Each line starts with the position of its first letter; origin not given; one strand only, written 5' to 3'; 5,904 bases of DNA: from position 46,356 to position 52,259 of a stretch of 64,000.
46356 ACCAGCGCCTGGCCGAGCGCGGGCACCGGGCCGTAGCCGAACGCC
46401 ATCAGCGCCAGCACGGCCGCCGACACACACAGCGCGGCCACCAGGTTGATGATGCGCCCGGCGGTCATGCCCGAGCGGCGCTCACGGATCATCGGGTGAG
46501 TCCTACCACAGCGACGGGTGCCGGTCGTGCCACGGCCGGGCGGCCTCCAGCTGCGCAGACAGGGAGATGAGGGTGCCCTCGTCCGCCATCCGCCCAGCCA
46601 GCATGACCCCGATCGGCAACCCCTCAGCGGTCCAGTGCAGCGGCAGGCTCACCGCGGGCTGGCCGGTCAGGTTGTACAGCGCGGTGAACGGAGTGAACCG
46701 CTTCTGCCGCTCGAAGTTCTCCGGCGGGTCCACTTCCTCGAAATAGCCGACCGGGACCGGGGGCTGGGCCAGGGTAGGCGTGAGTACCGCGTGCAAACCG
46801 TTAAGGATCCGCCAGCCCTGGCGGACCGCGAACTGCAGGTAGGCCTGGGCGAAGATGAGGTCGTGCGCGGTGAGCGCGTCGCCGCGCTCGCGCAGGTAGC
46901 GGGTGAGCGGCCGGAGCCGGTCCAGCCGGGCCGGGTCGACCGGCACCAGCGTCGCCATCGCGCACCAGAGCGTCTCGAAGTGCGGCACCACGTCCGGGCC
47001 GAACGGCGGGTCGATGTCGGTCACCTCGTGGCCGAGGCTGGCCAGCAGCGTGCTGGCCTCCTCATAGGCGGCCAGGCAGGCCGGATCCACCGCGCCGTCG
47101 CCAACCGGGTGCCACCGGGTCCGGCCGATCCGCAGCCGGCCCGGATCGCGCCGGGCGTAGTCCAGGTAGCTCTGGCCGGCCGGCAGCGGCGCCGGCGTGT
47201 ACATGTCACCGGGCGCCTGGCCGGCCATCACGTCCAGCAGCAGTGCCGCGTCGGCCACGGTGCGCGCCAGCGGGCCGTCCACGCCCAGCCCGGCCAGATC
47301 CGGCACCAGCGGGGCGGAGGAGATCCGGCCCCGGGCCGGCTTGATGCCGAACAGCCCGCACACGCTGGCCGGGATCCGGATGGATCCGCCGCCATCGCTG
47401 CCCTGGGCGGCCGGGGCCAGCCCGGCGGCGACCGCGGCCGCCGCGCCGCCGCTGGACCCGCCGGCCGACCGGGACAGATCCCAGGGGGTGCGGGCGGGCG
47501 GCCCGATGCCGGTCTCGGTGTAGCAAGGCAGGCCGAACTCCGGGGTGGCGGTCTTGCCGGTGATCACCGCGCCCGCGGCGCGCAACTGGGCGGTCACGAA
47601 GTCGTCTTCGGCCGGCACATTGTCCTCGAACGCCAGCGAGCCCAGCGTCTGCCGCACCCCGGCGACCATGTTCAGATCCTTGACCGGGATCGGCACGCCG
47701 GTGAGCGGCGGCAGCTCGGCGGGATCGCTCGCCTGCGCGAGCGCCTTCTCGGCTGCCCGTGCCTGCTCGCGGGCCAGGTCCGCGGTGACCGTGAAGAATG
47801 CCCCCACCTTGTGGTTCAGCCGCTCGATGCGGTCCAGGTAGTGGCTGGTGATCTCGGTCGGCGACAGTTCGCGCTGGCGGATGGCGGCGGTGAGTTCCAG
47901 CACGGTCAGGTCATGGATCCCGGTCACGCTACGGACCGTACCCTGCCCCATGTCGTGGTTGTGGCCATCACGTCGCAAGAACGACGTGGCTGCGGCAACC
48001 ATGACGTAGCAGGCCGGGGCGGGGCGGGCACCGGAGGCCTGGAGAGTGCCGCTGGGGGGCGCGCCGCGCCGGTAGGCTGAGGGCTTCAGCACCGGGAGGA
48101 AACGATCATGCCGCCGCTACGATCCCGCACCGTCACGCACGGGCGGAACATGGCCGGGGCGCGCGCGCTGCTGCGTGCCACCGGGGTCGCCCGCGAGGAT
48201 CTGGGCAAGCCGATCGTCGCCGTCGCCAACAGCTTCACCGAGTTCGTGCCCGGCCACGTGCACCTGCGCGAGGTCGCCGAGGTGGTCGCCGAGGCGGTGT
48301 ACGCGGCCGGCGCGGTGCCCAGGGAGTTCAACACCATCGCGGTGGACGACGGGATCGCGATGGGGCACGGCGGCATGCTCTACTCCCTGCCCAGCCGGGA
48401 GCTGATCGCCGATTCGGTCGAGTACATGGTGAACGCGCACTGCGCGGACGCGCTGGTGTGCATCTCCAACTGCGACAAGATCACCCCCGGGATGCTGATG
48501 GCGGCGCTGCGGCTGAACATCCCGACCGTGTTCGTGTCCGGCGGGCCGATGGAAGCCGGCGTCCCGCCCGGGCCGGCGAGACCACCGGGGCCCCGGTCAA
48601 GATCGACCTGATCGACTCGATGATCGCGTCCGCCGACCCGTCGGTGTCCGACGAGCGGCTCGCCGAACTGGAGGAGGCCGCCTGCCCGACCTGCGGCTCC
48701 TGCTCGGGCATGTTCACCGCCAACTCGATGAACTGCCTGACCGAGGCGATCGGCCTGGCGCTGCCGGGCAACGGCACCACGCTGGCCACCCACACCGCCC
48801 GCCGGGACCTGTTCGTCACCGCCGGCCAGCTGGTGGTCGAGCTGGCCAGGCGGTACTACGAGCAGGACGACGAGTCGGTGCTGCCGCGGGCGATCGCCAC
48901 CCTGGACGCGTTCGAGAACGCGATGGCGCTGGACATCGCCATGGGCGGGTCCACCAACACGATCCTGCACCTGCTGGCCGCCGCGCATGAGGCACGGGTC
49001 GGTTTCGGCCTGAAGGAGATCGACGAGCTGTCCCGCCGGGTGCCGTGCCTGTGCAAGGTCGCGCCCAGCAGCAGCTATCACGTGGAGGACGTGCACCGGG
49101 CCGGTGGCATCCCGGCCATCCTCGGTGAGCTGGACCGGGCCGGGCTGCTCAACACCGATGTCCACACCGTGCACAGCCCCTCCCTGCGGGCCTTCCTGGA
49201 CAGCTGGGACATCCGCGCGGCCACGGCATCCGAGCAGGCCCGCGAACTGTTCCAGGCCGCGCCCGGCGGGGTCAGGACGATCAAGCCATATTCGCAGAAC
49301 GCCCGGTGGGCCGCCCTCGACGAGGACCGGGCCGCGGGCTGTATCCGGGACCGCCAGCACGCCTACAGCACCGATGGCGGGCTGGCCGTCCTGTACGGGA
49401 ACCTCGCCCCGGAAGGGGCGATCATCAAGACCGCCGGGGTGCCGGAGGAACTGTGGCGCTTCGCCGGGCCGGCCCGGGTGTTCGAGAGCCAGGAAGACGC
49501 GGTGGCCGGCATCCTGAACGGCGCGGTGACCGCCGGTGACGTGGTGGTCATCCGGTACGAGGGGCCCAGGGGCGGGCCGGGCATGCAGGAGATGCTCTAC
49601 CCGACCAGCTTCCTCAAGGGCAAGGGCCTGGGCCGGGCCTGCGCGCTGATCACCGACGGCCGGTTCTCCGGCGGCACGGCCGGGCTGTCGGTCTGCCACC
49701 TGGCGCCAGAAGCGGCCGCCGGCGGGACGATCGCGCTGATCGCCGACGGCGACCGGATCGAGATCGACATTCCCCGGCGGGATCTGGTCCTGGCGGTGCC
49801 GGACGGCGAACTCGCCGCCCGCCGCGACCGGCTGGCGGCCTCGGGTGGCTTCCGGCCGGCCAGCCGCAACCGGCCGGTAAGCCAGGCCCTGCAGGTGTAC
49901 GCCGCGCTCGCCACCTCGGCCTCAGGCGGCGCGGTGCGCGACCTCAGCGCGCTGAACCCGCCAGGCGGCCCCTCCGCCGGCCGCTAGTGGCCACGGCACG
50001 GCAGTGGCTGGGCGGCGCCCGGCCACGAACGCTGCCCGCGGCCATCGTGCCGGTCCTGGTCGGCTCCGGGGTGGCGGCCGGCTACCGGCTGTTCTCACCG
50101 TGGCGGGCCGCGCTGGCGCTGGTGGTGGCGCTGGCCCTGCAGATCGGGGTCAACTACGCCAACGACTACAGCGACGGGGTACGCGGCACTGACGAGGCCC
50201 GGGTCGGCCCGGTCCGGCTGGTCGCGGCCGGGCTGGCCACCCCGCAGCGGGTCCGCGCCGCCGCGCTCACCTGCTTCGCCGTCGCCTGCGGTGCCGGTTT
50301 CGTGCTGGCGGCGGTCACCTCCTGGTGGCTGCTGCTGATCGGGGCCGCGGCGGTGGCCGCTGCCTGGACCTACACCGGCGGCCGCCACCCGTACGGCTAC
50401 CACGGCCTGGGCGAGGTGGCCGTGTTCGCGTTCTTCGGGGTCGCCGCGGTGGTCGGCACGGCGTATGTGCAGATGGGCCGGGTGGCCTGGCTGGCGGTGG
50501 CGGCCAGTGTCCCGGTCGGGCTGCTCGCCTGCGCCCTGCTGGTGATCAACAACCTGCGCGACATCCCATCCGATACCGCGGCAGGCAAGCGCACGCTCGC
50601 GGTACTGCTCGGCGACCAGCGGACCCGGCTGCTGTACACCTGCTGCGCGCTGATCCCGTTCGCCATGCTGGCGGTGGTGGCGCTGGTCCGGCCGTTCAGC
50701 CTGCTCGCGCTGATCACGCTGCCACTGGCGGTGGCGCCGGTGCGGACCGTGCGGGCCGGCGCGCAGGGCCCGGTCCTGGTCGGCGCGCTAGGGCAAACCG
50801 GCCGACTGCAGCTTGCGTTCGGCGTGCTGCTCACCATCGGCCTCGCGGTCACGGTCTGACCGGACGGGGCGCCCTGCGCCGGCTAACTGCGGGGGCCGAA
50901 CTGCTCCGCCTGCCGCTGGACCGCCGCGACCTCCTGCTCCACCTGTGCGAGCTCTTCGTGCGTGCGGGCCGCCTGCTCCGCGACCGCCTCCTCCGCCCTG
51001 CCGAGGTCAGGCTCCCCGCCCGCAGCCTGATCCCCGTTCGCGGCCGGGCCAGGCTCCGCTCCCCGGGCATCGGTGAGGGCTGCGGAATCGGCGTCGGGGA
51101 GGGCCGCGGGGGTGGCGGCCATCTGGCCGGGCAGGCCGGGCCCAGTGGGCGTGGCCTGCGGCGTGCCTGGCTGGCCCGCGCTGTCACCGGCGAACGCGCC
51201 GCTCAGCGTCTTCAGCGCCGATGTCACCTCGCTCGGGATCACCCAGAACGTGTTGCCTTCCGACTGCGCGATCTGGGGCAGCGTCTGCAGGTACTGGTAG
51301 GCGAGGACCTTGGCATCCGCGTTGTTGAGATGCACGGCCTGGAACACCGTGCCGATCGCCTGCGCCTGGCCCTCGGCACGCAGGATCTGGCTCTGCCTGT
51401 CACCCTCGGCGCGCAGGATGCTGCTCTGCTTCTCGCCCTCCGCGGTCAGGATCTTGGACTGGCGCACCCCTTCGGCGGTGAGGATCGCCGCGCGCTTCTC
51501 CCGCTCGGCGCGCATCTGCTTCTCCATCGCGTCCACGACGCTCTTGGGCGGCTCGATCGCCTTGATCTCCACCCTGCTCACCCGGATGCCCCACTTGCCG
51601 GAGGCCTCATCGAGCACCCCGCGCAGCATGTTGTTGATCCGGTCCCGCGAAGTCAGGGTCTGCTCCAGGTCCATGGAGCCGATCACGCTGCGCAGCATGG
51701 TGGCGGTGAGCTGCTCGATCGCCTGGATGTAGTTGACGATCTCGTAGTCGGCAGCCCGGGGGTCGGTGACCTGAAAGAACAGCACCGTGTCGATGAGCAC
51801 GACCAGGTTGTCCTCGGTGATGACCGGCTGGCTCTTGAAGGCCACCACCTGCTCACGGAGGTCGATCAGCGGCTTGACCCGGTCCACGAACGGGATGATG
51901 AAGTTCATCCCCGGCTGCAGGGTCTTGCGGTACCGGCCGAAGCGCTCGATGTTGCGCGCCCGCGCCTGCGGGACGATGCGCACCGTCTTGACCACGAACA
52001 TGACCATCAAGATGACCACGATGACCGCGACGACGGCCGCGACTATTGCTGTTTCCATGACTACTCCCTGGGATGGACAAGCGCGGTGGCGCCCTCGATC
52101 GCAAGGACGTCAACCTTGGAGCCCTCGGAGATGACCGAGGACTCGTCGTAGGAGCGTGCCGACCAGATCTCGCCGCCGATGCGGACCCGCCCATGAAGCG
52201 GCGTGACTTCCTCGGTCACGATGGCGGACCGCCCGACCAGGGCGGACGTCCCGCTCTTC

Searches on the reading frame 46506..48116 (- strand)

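Call 65: search_protein_families(library=ncbifam, proteins=[window:46506-48116:-], max_evalue=1e-15)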
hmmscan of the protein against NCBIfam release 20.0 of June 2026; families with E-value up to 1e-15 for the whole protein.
window:46506-48116:- (537 aa): 26 families (the best 25 are shown)
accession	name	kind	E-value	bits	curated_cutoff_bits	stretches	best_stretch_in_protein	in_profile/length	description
NF009119.0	PRK12470.1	equivalog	3.9e-106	355.8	498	1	77-535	16-460/462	amidase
NF004717.0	PRK06061.1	equivalog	5.3e-101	338.7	498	1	71-537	18-477/483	amidase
NF004815.0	PRK06169.1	equivalog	6.2e-95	318.5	506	1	65-534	5-466/471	amidase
NF005899.0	PRK07869.1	equivalog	2.6e-84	283.7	418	1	69-530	14-465/471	amidase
NF005450.0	PRK07042.1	equivalog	1.8e-78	264.1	458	1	66-534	3-459/464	amidase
NF005686.0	PRK07486.1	subfamily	1.2e-74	251.8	465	1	64-535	8-481/486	amidase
NF005687.0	PRK07487.1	subfamily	1.3e-63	215.5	428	1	69-526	7-455/468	amidase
NF004816.0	PRK06170.1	equivalog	2.5e-60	204.5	503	1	71-304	13-249/493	amidase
NF005688.0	PRK07488.1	equivalog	4.8e-60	203.8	532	1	65-334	6-255/474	indoleacetamide hydrolase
TIGR00132.1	gatA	equivalog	3.4e-59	200.8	481.1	1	77-370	3-286/466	Asp-tRNA(Asn)/Glu-tRNA(Gln) amidotransferase subunit GatA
NF006631.0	PRK09201.1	equivalog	1.7e-58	198.5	461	1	69-306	6-241/466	AtzE family amidohydrolase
NF005099.0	PRK06529.1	equivalog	3.1e-55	187.8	505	1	74-369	8-291/484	amidase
TIGR02715.1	amido_AtzE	subfamily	4.9e-55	187.3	425.75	1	72-306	2-234/452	AtzE family amidohydrolase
NF005460.0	PRK07056.1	subfamily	3.5e-51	174.6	447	1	73-526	11-452/457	amidase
NF005565.0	PRK07235.1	subfamily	7.2e-51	173.4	545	1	132-369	82-317/506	amidase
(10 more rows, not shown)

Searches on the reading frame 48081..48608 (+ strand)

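Call 65: search_protein_families(library=ncbifam, proteins=[window:48081-48608:+], max_evalue=1e-15)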
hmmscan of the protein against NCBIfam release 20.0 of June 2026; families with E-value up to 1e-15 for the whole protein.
window:48081-48608:+ (176 aa): 7 families
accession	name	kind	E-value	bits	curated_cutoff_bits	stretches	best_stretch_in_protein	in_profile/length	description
NF009103.0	PRK12448.1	equivalog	2.6e-94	316.6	710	1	10-160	1-151/616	dihydroxy-acid dehydratase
TIGR00110.1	ilvD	equivalog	1.4e-70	238.4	618.15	1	27-160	2-135/543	dihydroxy-acid dehydratase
NF002068.0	PRK00911.1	subfamily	9.4e-65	219.1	644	1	13-161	5-153/559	dihydroxy-acid dehydratase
NF004784.0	PRK06131.1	subfamily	3.4e-26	91.8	539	1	20-160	19-155/576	dihydroxy-acid dehydratase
NF009559.0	PRK13016.1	equivalog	2.1e-24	85.7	882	1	20-160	19-155/578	L-arabinonate dehydratase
NF009560.0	PRK13017.1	subfamily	1.9e-23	82.5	684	1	31-161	32-159/595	dihydroxy-acid dehydratase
TIGR01196.1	edd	equivalog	1.1e-17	63.6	708.25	1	37-162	58-185/601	phosphogluconate dehydratase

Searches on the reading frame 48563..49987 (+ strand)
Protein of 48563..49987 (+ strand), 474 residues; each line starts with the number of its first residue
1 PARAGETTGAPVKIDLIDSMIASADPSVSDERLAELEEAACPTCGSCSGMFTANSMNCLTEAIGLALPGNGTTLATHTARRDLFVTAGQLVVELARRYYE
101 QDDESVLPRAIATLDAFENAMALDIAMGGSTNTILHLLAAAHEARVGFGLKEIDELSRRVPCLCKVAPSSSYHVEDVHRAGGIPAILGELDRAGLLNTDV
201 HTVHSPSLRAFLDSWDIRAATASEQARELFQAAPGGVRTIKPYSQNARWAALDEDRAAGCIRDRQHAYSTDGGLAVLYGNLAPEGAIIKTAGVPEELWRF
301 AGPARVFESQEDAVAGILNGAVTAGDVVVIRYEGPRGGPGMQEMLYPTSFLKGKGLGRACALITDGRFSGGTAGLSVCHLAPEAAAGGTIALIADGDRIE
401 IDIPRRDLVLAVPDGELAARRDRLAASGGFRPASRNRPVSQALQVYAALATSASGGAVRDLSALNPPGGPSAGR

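Call 65: search_protein_families(library=ncbifam, proteins=[window:48563-49987:+], max_evalue=1e-15)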
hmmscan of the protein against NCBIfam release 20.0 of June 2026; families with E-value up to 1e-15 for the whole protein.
window:48563-49987:+ (474 aa): 8 families
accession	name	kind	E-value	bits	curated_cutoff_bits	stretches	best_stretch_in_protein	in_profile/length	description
NF009103.0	PRK12448.1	equivalog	4.5e-228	758.4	710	1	6-464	152-614/616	dihydroxy-acid dehydratase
TIGR00110.1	ilvD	equivalog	2.5e-161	537.9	618.15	1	12-460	144-542/543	dihydroxy-acid dehydratase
NF002068.0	PRK00911.1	subfamily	9.5e-138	460.1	644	2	255-460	360-556/559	dihydroxy-acid dehydratase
NF004784.0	PRK06131.1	subfamily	2.9e-81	273.6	539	2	24-216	176-359/576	dihydroxy-acid dehydratase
NF009560.0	PRK13017.1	subfamily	3.3e-71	240.2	684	1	26-430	181-549/595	dihydroxy-acid dehydratase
NF009559.0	PRK13016.1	equivalog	3.2e-68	230.4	882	2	260-426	366-535/578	L-arabinonate dehydratase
TIGR03432.1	yjhG_yagF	hypoth_equivalog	6.2e-54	183.1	808.15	1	28-412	207-574/640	YjhG/YagF family D-xylonate dehydratase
TIGR01196.1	edd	equivalog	2.2e-49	168.2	708.25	2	256-421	401-565/601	phosphogluconate dehydratase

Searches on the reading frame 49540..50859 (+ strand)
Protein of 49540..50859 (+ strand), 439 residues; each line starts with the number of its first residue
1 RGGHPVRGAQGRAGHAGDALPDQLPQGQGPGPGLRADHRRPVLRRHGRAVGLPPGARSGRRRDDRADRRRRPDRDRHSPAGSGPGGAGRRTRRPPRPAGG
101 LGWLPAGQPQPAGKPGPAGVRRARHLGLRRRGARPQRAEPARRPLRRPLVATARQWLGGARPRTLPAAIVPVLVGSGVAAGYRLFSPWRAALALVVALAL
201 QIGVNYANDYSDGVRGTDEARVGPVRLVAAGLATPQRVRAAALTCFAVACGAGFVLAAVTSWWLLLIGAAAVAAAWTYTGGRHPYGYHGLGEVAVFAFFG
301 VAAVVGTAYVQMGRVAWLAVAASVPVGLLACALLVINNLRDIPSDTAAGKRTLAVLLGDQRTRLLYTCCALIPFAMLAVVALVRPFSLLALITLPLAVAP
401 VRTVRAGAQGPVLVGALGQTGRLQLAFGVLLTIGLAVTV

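Call 65: search_protein_families(library=ncbifam, proteins=[window:49540-50859:+], max_evalue=1e-15)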
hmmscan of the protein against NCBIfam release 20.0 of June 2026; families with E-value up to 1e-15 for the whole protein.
window:49540-50859:+ (439 aa): 10 families
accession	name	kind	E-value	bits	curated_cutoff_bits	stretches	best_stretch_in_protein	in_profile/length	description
NF004751.0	PRK06080.1-3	equivalog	4.7e-114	380.9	264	1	150-437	7-295/296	1,4-dihydroxy-2-naphthoate polyprenyltransferase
TIGR00751.1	menA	equivalog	2.3e-78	263.5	102.15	1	161-432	1-282/284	1,4-dihydroxy-2-naphthoate octaprenyltransferase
NF004750.0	PRK06080.1-2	equivalog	1.3e-59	202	346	1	152-437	5-300/301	1,4-dihydroxy-2-naphthoate polyprenyltransferase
NF004749.0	PRK06080.1-1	equivalog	2.5e-52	178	277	1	153-438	19-308/311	1,4-dihydroxy-2-naphthoate polyprenyltransferase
NF004754.0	PRK06080.1-6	equivalog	6e-47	160.5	522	1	150-436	6-302/308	1,4-dihydroxy-2-naphthoate polyprenyltransferase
NF004753.0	PRK06080.1-5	equivalog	3.6e-34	118.4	555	1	152-437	10-305/312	1,4-dihydroxy-2-naphthoate polyprenyltransferase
NF004617.0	PRK05951.1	equivalog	7.1e-30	104.2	239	1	172-434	31-296/306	prenyltransferase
NF009926.0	PRK13387.1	equivalog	9.1e-30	103.8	316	1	160-436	10-312/317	1,4-dihydroxy-2-naphthoate polyprenyltransferase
TIGR02235.1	menA_cyano-plnt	equivalog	3.4e-27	95.5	225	1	156-436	2-284/285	2-carboxy-1,4-naphthoquinone phytyltransferase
NF004752.0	PRK06080.1-4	subfamily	9.4e-16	58.3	289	0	166-397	16-259/300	1,4-dihydroxy-2-naphthoate polyprenyltransferase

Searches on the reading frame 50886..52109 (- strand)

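Call 65: search_protein_families(library=ncbifam, proteins=[window:50886-52109:-], max_evalue=1e-15)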
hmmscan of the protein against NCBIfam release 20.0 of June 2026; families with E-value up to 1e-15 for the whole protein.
window:50886-52109:- (408 aa): 3 families
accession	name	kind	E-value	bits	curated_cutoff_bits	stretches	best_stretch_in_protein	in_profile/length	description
TIGR01933.1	hflK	equivalog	3.4e-31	108.6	159.4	1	46-284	4-242/261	FtsH protease activity modulator HflK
NF008181.0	PRK10930.1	equivalog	1.1e-18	67.2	660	1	21-254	75-310/419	FtsH protease activity modulator HflK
NF008259.0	PRK11029.1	equivalog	8.3e-16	57.9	427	0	173-254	201-282/334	protease modulator HflC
